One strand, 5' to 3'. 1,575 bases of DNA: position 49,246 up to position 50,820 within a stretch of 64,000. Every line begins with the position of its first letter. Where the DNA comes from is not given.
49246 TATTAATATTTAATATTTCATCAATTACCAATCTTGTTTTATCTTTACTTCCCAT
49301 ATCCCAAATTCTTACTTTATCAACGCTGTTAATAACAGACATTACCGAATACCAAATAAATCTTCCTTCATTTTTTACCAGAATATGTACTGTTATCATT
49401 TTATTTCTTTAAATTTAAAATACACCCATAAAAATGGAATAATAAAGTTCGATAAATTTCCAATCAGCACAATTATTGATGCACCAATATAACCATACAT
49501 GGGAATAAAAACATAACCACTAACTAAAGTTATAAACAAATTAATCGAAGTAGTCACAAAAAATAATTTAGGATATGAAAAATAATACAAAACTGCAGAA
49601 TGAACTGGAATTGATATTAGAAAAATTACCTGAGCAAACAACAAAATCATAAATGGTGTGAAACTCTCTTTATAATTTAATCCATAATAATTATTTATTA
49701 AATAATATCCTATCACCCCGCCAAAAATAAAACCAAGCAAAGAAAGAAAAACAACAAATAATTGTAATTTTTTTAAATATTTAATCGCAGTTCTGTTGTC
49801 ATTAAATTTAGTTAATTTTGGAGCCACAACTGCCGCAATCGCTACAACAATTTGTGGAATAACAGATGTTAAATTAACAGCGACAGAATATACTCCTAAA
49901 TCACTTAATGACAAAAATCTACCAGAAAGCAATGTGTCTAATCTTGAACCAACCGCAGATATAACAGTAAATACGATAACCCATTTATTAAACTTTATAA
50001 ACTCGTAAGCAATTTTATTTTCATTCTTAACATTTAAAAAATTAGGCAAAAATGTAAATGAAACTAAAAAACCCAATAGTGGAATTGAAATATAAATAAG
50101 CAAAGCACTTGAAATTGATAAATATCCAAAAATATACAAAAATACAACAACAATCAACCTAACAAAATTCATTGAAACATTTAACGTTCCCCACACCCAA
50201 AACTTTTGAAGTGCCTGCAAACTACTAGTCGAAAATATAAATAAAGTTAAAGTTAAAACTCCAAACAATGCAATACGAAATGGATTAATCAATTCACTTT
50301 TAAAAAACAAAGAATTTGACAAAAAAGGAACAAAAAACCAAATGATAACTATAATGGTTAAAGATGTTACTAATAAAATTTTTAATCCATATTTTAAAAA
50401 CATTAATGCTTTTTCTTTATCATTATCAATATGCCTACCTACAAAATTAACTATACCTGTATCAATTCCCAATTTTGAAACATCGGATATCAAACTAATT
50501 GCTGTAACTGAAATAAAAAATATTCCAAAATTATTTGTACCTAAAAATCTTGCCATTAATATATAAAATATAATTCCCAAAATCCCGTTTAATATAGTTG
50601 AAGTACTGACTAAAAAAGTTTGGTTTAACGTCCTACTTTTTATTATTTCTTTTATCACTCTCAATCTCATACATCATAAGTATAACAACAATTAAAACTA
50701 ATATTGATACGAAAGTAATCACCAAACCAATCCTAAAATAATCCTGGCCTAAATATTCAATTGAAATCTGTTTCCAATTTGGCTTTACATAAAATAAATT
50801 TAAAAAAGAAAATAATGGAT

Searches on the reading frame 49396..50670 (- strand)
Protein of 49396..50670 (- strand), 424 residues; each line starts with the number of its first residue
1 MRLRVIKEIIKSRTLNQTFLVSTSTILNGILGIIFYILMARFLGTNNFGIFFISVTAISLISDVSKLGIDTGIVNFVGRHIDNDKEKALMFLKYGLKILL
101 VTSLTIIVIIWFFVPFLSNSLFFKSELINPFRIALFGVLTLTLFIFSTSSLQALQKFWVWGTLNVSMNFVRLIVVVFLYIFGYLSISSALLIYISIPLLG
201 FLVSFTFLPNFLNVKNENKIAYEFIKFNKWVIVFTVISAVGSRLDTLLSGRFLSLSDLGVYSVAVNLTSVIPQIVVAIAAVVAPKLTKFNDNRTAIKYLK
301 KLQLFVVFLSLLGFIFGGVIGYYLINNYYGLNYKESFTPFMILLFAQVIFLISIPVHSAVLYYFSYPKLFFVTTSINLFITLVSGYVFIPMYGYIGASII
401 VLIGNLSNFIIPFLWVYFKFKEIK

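Call 3: search_protein_families(library=pfam, proteins=[window:49396-50670:-], max_evalue=0.1)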
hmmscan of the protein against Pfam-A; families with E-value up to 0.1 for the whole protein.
window:49396-50670:- (424 aa): 2 families
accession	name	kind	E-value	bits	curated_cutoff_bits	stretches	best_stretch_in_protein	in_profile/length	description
PF01943.22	Polysacc_synt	-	8e-20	71.8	28.2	1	17-288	4-272/274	Polysaccharide biosynthesis protein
PF13440.11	Polysacc_synt_3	-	1.4e-17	64.4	23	1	38-336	1-291/293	Polysaccharide biosynthesis protein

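Call 4: search_protein_families(library=ncbifam, proteins=[window:49396-50670:-], max_evalue=0.1)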
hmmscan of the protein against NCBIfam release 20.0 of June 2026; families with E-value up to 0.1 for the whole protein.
window:49396-50670:- (424 aa): 4 families
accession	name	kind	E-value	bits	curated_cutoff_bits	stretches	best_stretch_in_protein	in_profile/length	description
TIGR02900.1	spore_V_B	equivalog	2.9e-09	36.2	372.3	1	15-229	2-218/488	stage V sporulation protein B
NF007773.0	PRK10459.1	equivalog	2.6e-07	30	273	1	20-413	13-399/492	MOP flippase family protein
NF041503.1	WZX_like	subfamily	0.00012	21.3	300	1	37-141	254-358/429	O-unit flippase-like protein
NF047674.1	TeichurnBiosyTuaB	equivalog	0.003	16.7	580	1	10-402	4-396/469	teichuronic acid biosynthesis protein TuaB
